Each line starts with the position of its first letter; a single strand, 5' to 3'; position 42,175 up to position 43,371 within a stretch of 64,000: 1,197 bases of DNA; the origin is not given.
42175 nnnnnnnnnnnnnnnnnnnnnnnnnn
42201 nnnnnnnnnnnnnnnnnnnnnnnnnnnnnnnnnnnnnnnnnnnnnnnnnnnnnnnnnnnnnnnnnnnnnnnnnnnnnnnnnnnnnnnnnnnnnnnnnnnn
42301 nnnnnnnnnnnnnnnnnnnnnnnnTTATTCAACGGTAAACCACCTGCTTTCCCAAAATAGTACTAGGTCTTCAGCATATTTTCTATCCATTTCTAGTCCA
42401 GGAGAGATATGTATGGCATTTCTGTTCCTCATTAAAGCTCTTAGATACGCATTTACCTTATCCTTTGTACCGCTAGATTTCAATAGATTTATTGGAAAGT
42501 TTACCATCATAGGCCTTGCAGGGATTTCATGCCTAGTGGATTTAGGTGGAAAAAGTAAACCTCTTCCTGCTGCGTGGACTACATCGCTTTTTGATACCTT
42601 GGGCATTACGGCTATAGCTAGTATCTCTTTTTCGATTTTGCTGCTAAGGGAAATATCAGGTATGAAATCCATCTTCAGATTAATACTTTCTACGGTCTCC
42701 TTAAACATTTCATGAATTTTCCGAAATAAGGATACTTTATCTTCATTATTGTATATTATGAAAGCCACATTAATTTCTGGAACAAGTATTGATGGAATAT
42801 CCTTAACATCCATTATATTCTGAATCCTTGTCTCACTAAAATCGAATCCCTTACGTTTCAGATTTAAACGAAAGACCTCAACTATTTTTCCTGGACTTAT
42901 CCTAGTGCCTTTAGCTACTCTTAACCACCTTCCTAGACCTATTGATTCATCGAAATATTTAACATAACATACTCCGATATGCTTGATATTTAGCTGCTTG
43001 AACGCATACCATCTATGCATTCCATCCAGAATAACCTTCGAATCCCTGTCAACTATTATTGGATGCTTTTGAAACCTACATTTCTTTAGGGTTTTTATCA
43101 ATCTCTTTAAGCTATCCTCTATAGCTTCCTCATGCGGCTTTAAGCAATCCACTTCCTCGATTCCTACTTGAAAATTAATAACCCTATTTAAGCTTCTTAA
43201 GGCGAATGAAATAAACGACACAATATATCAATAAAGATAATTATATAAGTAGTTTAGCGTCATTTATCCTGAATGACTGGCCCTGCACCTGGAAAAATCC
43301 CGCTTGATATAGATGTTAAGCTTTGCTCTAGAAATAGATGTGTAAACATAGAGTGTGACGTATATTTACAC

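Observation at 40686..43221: Overlapping two-gene operon: ParB/Srx-fold protein followed by a wHTH + ATP-cone protein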

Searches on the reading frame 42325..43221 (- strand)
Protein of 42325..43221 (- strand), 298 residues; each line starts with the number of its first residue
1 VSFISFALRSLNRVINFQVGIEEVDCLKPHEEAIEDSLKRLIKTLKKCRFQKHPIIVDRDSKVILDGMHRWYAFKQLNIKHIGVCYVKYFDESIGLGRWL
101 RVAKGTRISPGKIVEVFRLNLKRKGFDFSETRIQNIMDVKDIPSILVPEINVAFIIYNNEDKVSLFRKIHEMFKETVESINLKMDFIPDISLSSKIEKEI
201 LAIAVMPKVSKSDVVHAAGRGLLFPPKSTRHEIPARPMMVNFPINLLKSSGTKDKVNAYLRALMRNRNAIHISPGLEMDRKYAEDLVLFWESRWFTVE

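Call 3: search_protein_families(library=pfam, proteins=[window:42325-43221:-], max_evalue=1)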
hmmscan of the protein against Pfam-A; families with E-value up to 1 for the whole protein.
window:42325-43221:- (298 aa): 2 families
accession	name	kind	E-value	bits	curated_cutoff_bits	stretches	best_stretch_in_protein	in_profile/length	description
PF22441.2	CLIC-like_N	-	0.18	12.5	23.5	1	121-177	29-83/86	CLIC-like N-terminal domain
PF00215.30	OMPdecase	-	0.27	11.5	27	0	22-59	24-58/221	Orotidine 5'-phosphate decarboxylase / HUMPS family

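Call 4: search_protein_families(library=ncbifam, proteins=[window:42325-43221:-], max_evalue=1)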
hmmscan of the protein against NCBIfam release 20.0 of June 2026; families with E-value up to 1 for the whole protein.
window:42325-43221:- (298 aa): 3 families
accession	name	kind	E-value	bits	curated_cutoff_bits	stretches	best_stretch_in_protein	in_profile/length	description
NF053625.1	SerKinSerKArch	equivalog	1.8e-18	66.6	380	1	22-247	19-243/244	ADP-dependent L-serine kinase SerK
NF033589.0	staphy_B_SbnI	equivalog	1.8e-05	24.3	350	1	23-95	12-87/254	bifunctional transcriptional regulator/O-phospho-L-serine synthase SbnI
TIGR00180.1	parB_part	domain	0.0088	15.8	58.45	1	28-92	19-87/186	ParB/RepB/Spo0J family partition protein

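Call 5: search_protein_families(library=padloc, proteins=[window:42325-43221:-], max_evalue=1)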
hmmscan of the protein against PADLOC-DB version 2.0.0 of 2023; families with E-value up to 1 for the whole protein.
window:42325-43221:- (298 aa): 0 families

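Call 6: search_solved_structures(query=window:42325-43221:-, max_evalue=1, show_alignments=3)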
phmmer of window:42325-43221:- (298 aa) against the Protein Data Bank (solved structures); distinct sequences matched with E-value up to 1: 10.
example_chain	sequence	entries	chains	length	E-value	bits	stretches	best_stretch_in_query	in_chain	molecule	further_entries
1vk1_A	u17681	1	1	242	1e-12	51.1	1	22-241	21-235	Conserved hypothetical protein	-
5x0b_A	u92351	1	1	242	2.3e-11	46.7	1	23-242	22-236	Free serine kinase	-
5x0j_A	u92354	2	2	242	5.6e-11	45.4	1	23-242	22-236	Free serine kinase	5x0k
5x0e_A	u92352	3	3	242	1.4e-10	44.1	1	23-242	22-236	Free serine kinase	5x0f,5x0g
5ujd_A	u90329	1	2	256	0.00059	22.4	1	23-96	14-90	Siderophore biosynthesis protein SbnI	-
6nr6_A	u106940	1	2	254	0.00067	22.2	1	24-96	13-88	Bifunctional transcriptional regulator/O-phospho-L-serine synthase SbnI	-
5uje_A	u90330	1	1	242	0.034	16.6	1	22-89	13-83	SbnI protein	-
9e9c_a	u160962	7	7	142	0.16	14.3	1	21-77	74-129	Large ribosomal subunit protein mL42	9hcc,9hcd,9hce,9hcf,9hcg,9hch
2be9_A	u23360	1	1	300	0.59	12.5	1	140-213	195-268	Aspartate carbamoyltransferase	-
1pg5_A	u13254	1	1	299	0.6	12.5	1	140-213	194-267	Aspartate carbamoyltransferase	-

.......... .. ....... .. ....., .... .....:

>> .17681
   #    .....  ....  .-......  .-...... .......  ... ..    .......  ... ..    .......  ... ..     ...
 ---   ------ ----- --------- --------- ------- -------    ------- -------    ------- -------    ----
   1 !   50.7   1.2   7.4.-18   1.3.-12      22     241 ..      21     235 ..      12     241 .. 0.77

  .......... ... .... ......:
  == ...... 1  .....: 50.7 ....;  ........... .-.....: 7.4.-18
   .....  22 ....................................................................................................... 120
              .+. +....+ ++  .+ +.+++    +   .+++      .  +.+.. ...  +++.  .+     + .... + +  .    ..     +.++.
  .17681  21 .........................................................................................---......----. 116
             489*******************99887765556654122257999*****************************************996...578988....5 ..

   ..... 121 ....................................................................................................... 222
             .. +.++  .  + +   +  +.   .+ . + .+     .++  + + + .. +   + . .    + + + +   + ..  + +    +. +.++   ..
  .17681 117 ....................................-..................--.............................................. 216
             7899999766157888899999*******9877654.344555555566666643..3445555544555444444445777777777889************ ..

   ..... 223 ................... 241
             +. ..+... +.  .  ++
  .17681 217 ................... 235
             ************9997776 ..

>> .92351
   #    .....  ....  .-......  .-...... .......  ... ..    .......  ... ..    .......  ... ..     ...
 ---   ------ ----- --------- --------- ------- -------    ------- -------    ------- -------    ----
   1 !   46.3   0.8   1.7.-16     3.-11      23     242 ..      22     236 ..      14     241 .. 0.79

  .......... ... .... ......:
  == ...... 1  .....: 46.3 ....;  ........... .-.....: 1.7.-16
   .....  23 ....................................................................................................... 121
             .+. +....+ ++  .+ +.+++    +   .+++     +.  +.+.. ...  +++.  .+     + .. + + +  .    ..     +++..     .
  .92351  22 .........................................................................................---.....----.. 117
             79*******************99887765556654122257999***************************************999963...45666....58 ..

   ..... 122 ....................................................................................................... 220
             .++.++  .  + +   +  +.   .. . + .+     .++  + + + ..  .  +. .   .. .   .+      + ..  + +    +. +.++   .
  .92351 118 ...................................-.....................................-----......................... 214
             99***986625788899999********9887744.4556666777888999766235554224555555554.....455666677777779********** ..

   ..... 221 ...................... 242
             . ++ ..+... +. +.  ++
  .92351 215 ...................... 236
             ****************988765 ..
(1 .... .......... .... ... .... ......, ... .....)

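Call 11: find_homologous_proteins(query=window:42325-43221:-, max_evalue=0.001)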
Query window:42325-43221:- (298 aa): 27 proteins with E <= 0.001 among 1693 candidates.
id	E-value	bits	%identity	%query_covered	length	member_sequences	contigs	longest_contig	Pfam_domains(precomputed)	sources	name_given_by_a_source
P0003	6.7e-195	664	100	100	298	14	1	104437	-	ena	-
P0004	3.3e-63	232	42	98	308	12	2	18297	-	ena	-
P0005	9.3e-63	230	43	94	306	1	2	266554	-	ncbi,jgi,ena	-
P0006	5.0e-28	116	33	92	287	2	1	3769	-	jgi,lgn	jgi:hypothetical protein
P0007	5.1e-28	116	32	87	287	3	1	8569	-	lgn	-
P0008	1.8e-27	114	30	78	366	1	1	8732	-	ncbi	-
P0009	2.2e-26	111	34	92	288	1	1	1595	-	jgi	jgi:hypothetical protein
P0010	3.7e-26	110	33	92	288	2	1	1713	-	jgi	-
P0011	3.9e-26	110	33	92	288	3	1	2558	-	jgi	jgi:hypothetical protein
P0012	5.4e-26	110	30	93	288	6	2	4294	-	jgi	jgi:hypothetical protein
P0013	1.2e-25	108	29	96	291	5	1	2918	-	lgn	-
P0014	2.0e-25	108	32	97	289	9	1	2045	-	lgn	-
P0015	4.1e-25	107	32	92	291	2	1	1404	-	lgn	-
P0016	4.2e-25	107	34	89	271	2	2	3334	-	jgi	jgi:hypothetical protein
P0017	3.1e-24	104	32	92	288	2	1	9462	-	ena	-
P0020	5.0e-22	97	31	92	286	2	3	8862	-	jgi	-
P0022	2.1e-19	88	26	85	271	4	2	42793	-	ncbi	-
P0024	1.8e-17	82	26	94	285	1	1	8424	-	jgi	jgi:hypothetical protein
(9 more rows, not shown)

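Call 12: find_encoding_contigs(protein=P0005, flank=8000, max_places=3)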
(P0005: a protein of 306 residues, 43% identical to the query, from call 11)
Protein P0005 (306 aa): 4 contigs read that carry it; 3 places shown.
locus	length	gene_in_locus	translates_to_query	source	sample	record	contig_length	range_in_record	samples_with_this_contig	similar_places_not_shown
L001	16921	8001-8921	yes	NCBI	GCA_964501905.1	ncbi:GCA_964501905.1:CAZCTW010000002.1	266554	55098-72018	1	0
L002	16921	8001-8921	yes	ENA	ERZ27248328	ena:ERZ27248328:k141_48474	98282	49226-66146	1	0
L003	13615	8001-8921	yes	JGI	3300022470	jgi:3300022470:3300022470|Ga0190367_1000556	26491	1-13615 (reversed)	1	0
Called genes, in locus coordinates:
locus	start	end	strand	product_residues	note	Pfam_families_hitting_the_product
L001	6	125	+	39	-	-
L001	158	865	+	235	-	-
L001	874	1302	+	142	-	-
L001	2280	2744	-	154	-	-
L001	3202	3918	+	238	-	-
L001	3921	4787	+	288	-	PF02899:Phage_int_SAM_1, PF13495:Phage_int_SAM_4, PF00589:Phage_integrase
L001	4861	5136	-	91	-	-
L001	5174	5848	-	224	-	PF03747:ADP_ribosyl_GH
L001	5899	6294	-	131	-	-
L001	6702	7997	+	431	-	PF01676:Metalloenzyme, PF10143:PhosphMutase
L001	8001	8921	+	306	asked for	-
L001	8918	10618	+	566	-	-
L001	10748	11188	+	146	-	PF14229:DUF4332 (faint)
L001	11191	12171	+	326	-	-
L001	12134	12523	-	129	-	-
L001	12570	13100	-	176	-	PF00719:Pyrophosphatase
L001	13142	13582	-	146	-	-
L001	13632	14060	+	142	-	PF05014:Nuc_deoxyrib_tr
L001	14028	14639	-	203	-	PF01931:NTPase_I-T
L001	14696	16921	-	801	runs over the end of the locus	PF02463:SMC_N, PF13175:AAA_15, PF13476:AAA_23, PF13514:AAA_27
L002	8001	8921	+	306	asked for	-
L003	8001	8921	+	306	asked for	-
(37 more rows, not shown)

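Call 13: find_encoding_contigs(protein=P0004, flank=8000, max_places=3)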
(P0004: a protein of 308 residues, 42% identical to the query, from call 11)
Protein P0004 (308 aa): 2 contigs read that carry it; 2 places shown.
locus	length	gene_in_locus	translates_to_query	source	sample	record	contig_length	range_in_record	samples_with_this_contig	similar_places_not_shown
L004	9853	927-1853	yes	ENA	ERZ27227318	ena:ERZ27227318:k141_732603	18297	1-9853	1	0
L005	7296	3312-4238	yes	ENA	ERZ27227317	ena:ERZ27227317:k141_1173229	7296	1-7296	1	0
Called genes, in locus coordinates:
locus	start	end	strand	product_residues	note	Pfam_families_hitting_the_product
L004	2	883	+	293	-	?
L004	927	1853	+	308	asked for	-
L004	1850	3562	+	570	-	-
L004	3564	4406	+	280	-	PF13367:PrsW-protease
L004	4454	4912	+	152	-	PF14229:DUF4332 (faint)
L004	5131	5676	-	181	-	PF00719:Pyrophosphatase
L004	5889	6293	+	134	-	-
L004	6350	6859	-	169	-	-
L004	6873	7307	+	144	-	PF05014:Nuc_deoxyrib_tr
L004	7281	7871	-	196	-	PF01931:NTPase_I-T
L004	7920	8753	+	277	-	PF06342:DUF1057 (weak), PF20434:BD-FAE (faint), PF00561:Abhydrolase_1, PF07819:PGAP1 (weak), PF12146:Hydrolase_4, PF12697:Abhydrolase_6, PF20408:Abhydrolase_11 (faint), PF08386:Abhydrolase_4 (weak), +4 more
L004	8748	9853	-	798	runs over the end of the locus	PF02463:SMC_N (weak), PF13166:AAA_13 (faint), PF13175:AAA_15, PF13304:AAA_21 (faint), PF13476:AAA_23, PF13514:AAA_27, PF13851:GAS (faint)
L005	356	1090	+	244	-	-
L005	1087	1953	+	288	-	PF02899:Phage_int_SAM_1, PF13495:Phage_int_SAM_4, PF00589:Phage_integrase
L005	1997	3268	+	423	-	PF01676:Metalloenzyme, PF10143:PhosphMutase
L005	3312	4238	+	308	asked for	-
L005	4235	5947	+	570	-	-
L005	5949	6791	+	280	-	PF13367:PrsW-protease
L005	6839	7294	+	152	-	PF14229:DUF4332 (faint)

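Call 23: find_encoding_contigs(protein=P0022, flank=6000, max_places=2)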
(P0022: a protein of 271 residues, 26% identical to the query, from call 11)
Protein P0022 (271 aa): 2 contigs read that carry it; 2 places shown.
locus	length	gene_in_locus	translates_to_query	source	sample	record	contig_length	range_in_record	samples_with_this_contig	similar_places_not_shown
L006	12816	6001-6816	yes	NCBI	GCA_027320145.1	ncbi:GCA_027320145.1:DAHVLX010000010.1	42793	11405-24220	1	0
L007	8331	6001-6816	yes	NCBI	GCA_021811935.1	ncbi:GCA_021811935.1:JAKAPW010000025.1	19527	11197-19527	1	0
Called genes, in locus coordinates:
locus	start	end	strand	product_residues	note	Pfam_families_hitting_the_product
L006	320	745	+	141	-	PF01957:NfeD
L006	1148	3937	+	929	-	-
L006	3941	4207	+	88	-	-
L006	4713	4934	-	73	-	PF00125:Histone (weak), PF00808:CBFD_NFYB_HMF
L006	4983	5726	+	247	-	PF01026:TatD_DNase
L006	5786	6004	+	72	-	PF00833:Ribosomal_S17e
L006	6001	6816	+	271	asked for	-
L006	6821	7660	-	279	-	PF01061:ABC2_membrane (weak), PF12698:ABC2_membrane_3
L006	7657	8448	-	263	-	-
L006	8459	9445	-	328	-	PF00005:ABC_tran, PF13304:AAA_21 (faint)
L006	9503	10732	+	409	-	PF01979:Amidohydro_1 (weak), PF07969:Amidohydro_3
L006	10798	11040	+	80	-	-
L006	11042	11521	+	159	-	-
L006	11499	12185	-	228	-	PF00149:Metallophos, PF12850:Metallophos_2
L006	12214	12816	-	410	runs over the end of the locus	PF05977:MFS_3, PF07690:MFS_1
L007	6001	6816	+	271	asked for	-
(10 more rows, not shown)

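Call 24: find_encoding_contigs(protein=P0008, flank=6000, max_places=2)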
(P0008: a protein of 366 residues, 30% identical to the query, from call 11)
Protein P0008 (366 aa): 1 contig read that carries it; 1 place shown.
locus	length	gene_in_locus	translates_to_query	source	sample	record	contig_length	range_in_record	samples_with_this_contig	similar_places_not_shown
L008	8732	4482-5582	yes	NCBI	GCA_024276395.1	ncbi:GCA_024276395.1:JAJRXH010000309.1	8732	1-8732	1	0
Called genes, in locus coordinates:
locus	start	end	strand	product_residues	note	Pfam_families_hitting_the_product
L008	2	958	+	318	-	?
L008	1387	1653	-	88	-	-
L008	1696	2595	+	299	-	PF07690:MFS_1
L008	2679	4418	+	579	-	-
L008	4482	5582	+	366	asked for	-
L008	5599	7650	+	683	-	-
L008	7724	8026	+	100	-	-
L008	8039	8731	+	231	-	?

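Call 26: find_encoding_contigs(protein=P0017, flank=6000, max_places=2)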
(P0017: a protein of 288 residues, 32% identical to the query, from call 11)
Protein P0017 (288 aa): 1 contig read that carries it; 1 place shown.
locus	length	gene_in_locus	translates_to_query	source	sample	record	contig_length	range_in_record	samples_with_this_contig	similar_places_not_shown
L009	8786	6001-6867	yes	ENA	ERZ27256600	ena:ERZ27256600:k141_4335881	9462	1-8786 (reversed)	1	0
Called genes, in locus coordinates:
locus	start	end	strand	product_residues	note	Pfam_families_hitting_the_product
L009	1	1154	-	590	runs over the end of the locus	PF00654:Voltage_CLC, PF00571:CBS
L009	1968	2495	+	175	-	PF02566:OsmC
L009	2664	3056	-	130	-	PF01243:PNPOx_N (weak)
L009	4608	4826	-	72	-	PF00125:Histone (weak), PF00808:CBFD_NFYB_HMF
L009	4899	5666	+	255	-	PF01026:TatD_DNase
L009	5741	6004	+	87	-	PF00833:Ribosomal_S17e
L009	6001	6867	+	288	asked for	-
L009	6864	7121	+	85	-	PF02597:ThiS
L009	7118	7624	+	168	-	-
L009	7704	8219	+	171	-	-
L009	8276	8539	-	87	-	-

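Call 27: find_encoding_contigs(protein=P0007, flank=6000, max_places=2)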
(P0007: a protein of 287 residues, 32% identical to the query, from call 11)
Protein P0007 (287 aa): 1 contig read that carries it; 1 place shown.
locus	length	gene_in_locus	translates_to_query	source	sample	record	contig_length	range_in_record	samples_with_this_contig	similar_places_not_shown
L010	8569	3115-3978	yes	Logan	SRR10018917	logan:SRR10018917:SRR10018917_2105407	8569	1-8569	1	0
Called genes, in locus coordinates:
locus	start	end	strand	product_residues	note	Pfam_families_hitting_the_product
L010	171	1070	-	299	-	PF14505:DUF4438, PF20999:DUF4438_C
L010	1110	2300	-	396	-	PF00890:FAD_binding_2 (faint), PF01266:DAO (faint), PF01494:FAD_binding_3, PF03486:HI0933_like (weak), PF05834:Lycopene_cycl (faint), PF07992:Pyr_redox_2 (weak), PF12831:FAD_oxidored, PF22578:GGR_cat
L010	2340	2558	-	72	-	PF00125:Histone (weak), PF00808:CBFD_NFYB_HMF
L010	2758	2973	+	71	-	PF00833:Ribosomal_S17e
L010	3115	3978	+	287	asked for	-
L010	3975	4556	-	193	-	PF00156:Pribosyltran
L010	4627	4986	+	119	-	-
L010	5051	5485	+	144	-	-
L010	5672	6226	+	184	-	PF01467:CTP_transf_like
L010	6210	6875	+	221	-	PF03483:B3_4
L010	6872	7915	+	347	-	PF01137:RTC, PF05189:RTC_insert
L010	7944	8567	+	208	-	?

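Call 28: find_encoding_contigs(protein=P0020, flank=6000, max_places=2)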
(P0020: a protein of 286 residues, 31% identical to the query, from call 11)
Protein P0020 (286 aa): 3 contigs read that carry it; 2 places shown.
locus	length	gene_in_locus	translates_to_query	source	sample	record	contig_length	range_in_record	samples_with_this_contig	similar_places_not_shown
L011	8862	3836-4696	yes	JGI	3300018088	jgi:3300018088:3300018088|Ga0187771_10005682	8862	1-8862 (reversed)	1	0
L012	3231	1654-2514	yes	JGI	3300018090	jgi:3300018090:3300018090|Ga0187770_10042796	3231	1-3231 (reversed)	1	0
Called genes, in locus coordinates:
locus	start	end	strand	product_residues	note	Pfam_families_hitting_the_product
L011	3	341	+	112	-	?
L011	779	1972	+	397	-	-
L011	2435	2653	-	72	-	PF00125:Histone (weak), PF00808:CBFD_NFYB_HMF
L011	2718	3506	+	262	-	PF01026:TatD_DNase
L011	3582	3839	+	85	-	PF00833:Ribosomal_S17e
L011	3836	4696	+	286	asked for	-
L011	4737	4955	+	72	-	PF02597:ThiS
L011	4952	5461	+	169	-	-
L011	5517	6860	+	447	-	PF03721:UDPG_MGDP_dh_N, PF00984:UDPG_MGDP_dh, PF03720:UDPG_MGDP_dh_C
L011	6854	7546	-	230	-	PF00149:Metallophos, PF12850:Metallophos_2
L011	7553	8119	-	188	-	PF02441:Flavoprotein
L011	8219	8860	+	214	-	?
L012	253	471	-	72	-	PF00125:Histone (weak), PF00808:CBFD_NFYB_HMF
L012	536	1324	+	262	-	PF01026:TatD_DNase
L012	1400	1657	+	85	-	PF00833:Ribosomal_S17e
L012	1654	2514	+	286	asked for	-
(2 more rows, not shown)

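Call 29: find_encoding_contigs(protein=P0024, flank=6000, max_places=2)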
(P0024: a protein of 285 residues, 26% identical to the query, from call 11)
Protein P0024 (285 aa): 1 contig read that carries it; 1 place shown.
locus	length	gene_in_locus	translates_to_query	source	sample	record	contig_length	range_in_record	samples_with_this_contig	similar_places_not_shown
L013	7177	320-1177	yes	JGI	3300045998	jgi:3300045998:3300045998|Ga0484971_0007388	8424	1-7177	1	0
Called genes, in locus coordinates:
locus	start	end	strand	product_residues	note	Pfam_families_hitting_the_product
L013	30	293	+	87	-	PF00833:Ribosomal_S17e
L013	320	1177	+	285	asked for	-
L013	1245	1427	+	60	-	PF02597:ThiS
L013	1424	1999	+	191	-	PF00156:Pribosyltran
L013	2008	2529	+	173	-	-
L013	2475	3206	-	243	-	PF01300:Sua5_yciO_yrdC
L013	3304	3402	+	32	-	-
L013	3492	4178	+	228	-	PF00121:TIM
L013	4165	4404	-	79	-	-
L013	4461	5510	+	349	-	PF08240:ADH_N, PF16912:Glu_dehyd_C, PF00107:ADH_zinc_N, PF13602:ADH_zinc_N_2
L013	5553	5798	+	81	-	-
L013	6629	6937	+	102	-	PF01253:SUI1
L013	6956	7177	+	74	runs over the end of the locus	-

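Call 54: predict_structure(alignment_id=A4)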
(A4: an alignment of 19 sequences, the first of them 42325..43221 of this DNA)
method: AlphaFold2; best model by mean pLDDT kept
length: 298 residues; sequences in the alignment: 19
mean_pLDDT: 91.3   pTM: 0.88
mean pLDDT of the five models: 91.3, 90.4, 89.7, 89.7, 89.1
residues with pLDDT >= 90: 225; 70-90: 60; 50-70: 9; < 50: 4
segments of 3 or more residues with pLDDT < 50: 295-298
pLDDT, mean of each block of 10 residues (from residue 1): 78 83 98 97 96 97 98 98 97 94 91 97 96 87 93 94 95 97 93 76 95 98 96 93 93 92 88 82 89 51
secondary structure, 60 per line:
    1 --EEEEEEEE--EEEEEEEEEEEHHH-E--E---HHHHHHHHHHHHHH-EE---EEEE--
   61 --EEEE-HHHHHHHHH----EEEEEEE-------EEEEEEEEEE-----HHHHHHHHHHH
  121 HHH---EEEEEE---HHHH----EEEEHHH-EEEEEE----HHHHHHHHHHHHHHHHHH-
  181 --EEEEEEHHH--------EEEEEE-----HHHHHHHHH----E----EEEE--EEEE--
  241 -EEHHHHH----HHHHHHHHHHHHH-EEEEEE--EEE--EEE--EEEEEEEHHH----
elements in order: E3-10 E13-23 H35-48 E55-58 E63-66 H68-76 E81-87 E95-104 H110-123 E127-132 H136-139 E144-147 E152-157 H162-179 E183-188 E200-205 H211-219 E229-232 E235-238 H244-248 H253-265 E267-272 E275-277 E280-282 E285-291
